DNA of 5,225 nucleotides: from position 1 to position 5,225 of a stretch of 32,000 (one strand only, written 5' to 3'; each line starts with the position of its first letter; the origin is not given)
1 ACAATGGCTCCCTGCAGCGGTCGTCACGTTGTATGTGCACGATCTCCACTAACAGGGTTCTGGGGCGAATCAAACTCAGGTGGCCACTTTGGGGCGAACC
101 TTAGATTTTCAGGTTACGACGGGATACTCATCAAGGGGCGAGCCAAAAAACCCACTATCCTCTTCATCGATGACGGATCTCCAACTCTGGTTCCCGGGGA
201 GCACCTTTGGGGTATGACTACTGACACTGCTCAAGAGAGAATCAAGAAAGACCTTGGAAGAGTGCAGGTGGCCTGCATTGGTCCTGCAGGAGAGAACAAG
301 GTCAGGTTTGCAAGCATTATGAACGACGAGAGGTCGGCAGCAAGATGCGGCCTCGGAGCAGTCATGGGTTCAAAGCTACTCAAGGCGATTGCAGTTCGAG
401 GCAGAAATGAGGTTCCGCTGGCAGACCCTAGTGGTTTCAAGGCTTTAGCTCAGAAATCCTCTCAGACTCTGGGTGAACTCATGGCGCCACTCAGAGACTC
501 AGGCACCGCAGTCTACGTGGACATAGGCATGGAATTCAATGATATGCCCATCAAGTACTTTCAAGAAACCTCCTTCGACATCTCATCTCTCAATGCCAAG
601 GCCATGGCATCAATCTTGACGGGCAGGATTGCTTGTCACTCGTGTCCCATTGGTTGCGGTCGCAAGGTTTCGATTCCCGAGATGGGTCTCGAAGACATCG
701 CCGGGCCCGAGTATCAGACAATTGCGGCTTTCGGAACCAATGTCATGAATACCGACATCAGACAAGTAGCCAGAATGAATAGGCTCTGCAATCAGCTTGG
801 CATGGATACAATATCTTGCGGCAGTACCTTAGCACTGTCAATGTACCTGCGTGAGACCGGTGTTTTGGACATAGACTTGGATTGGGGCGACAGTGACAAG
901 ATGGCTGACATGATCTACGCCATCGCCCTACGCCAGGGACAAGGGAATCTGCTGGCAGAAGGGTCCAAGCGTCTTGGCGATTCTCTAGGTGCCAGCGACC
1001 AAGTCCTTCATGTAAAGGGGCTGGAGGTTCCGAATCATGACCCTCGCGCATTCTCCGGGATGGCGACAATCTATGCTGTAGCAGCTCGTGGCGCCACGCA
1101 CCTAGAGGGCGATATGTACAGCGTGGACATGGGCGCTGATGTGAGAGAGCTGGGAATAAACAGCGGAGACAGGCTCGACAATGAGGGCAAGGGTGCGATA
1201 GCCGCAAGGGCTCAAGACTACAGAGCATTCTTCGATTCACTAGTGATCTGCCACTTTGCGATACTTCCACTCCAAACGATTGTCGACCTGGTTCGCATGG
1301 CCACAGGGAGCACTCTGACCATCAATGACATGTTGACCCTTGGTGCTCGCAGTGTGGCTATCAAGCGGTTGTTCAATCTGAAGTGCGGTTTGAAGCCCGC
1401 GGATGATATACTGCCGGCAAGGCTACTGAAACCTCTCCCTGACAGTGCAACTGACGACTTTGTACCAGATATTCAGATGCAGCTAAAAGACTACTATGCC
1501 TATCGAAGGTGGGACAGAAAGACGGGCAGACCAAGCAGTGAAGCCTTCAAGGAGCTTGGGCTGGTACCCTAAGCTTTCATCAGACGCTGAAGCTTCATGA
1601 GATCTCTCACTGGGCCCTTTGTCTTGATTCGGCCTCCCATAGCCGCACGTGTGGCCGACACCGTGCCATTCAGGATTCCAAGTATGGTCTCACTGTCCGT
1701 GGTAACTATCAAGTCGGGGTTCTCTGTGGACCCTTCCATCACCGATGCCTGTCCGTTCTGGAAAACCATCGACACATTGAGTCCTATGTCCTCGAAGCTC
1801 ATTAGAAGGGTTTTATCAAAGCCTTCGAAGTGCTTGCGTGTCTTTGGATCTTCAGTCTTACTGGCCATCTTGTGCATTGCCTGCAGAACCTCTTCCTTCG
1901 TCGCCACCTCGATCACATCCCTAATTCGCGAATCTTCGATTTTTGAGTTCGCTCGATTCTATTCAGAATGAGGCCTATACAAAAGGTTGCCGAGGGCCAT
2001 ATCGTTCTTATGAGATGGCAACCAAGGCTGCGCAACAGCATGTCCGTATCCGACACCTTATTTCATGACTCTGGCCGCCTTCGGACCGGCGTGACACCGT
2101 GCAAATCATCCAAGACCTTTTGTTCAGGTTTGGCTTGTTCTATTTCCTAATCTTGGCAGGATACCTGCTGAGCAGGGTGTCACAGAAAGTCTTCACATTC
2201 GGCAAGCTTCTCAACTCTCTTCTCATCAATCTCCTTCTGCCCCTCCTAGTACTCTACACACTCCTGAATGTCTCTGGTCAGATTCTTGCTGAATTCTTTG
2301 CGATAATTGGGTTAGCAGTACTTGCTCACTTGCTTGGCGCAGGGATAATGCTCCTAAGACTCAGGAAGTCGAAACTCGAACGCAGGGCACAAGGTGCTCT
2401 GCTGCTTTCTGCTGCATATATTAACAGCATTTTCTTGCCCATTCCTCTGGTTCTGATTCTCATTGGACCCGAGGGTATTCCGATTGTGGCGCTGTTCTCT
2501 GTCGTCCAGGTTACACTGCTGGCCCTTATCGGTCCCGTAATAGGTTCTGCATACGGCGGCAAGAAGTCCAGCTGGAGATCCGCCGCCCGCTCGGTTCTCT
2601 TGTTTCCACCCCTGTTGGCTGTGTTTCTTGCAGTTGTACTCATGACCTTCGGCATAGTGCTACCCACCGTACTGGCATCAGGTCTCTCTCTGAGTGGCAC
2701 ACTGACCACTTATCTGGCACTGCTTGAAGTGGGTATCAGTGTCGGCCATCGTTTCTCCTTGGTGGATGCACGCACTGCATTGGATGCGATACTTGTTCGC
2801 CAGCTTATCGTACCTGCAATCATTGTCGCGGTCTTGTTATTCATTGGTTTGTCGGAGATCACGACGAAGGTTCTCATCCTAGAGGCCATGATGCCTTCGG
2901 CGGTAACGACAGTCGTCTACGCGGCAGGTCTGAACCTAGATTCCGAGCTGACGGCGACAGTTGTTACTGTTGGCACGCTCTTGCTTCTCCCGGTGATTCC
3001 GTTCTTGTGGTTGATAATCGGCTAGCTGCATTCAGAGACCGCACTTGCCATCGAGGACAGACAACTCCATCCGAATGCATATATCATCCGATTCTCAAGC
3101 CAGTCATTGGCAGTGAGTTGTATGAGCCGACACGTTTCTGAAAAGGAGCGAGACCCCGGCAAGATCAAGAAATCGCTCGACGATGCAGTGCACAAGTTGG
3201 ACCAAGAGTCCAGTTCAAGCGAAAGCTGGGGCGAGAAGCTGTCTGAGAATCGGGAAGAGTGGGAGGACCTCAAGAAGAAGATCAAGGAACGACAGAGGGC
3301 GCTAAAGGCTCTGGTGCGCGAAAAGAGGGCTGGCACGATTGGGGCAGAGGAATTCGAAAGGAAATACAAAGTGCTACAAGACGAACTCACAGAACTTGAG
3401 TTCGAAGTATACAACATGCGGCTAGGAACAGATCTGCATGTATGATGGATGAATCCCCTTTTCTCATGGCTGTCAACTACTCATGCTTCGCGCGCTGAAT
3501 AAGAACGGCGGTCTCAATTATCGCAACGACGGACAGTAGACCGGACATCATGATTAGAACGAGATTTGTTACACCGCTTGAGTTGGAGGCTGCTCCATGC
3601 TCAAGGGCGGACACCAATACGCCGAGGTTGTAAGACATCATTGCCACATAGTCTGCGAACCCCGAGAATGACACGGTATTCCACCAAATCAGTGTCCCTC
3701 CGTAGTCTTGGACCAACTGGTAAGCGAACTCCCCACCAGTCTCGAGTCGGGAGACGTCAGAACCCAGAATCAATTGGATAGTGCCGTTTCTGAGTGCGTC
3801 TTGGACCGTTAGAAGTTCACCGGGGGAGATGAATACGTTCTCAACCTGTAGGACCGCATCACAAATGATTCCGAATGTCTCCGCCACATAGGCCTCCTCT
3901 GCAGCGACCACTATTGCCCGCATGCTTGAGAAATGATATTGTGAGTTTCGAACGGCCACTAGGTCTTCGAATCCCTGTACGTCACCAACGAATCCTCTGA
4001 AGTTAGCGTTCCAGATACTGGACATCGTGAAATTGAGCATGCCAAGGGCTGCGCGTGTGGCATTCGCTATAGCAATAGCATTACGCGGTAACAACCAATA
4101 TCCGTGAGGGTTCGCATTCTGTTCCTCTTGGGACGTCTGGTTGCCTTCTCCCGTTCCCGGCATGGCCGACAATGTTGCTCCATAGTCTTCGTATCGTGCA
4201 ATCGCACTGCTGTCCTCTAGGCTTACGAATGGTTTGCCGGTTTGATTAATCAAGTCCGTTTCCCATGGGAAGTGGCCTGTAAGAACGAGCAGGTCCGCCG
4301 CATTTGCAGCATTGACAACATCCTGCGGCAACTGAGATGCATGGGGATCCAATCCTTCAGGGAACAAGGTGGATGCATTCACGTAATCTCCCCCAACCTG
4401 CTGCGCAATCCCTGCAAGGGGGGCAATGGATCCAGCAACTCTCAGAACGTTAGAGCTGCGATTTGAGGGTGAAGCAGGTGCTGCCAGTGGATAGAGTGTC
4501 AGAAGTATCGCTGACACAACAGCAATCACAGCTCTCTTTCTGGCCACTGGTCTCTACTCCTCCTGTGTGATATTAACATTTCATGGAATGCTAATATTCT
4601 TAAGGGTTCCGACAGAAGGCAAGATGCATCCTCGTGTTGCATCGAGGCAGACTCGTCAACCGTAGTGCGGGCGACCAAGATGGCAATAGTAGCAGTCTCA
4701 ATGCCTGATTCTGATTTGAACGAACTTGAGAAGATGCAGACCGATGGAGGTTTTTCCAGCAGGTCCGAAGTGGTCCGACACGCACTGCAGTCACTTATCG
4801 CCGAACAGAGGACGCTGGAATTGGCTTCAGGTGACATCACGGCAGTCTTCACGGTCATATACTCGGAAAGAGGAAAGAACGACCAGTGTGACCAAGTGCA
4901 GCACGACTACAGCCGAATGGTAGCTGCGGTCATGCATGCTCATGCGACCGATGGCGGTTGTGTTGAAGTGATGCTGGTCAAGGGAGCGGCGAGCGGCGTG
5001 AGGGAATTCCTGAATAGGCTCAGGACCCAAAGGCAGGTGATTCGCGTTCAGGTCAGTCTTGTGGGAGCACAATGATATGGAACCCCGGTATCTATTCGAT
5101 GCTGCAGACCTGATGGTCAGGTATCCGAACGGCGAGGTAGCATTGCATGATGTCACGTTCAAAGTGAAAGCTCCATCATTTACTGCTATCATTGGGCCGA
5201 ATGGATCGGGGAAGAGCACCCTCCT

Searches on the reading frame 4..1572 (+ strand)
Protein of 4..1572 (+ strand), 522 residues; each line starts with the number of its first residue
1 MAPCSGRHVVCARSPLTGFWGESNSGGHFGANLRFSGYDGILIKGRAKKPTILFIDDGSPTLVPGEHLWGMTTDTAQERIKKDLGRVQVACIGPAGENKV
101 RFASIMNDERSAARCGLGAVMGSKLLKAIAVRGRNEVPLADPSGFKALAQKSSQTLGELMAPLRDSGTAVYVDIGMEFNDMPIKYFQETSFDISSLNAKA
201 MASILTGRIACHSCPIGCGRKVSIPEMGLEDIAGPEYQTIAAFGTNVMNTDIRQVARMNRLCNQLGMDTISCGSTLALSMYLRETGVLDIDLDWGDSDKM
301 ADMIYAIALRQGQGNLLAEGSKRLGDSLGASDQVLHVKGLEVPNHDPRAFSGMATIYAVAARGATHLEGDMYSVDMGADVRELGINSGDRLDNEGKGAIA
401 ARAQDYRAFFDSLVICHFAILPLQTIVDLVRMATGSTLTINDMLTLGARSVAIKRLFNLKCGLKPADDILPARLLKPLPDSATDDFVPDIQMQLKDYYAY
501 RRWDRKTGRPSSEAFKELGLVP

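Call 3: search_protein_families(library=pfam, proteins=[window:4-1572:+])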
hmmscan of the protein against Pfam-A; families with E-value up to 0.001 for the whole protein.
window:4-1572:+ (522 aa): 2 families
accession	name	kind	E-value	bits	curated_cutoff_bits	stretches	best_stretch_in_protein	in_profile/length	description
PF01314.23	AFOR_C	-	3.6e-106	356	27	1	158-520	15-385/385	Aldehyde ferredoxin oxidoreductase, domains 2 & 3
PF02730.20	AFOR_N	-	4.4e-52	177.2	29.8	1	2-133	66-198/199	Aldehyde ferredoxin oxidoreductase, N-terminal domain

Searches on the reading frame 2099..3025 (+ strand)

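Call 3: search_protein_families(library=pfam, proteins=[window:2099-3025:+])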
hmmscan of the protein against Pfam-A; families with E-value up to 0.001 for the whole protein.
window:2099-3025:+ (308 aa): 1 family
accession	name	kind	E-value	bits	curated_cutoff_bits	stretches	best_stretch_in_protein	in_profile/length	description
PF03547.23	Mem_trans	-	3.9e-22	78.8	25.7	2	161-303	195-342/343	Membrane transport protein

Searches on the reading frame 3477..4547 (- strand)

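Call 3: search_protein_families(library=pfam, proteins=[window:3477-4547:-])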
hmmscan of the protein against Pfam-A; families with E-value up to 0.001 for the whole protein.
window:3477-4547:- (356 aa): 1 family
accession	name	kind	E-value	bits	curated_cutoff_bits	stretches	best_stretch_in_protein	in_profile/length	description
PF01297.22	ZnuA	-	1.7e-21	77.3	29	1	37-314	1-263/263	Zinc-uptake complex component A periplasmic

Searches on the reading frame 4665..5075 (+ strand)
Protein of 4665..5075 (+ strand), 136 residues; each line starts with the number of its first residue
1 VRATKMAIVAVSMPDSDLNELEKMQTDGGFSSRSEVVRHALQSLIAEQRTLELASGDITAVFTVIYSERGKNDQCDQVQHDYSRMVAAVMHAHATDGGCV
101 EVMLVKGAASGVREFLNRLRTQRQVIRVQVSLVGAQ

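Call 3: search_protein_families(library=pfam, proteins=[window:4665-5075:+])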
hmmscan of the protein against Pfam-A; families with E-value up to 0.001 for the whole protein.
window:4665-5075:+ (136 aa): 2 families
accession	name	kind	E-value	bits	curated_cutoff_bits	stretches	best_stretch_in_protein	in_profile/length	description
PF08753.17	NikR_C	-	1.2e-14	54.7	22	1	60-132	2-76/77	NikR C terminal nickel binding domain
PF01402.27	RHH_1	-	0.00019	21.7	20.5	1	11-46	4-38/39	Ribbon-helix-helix protein, copG family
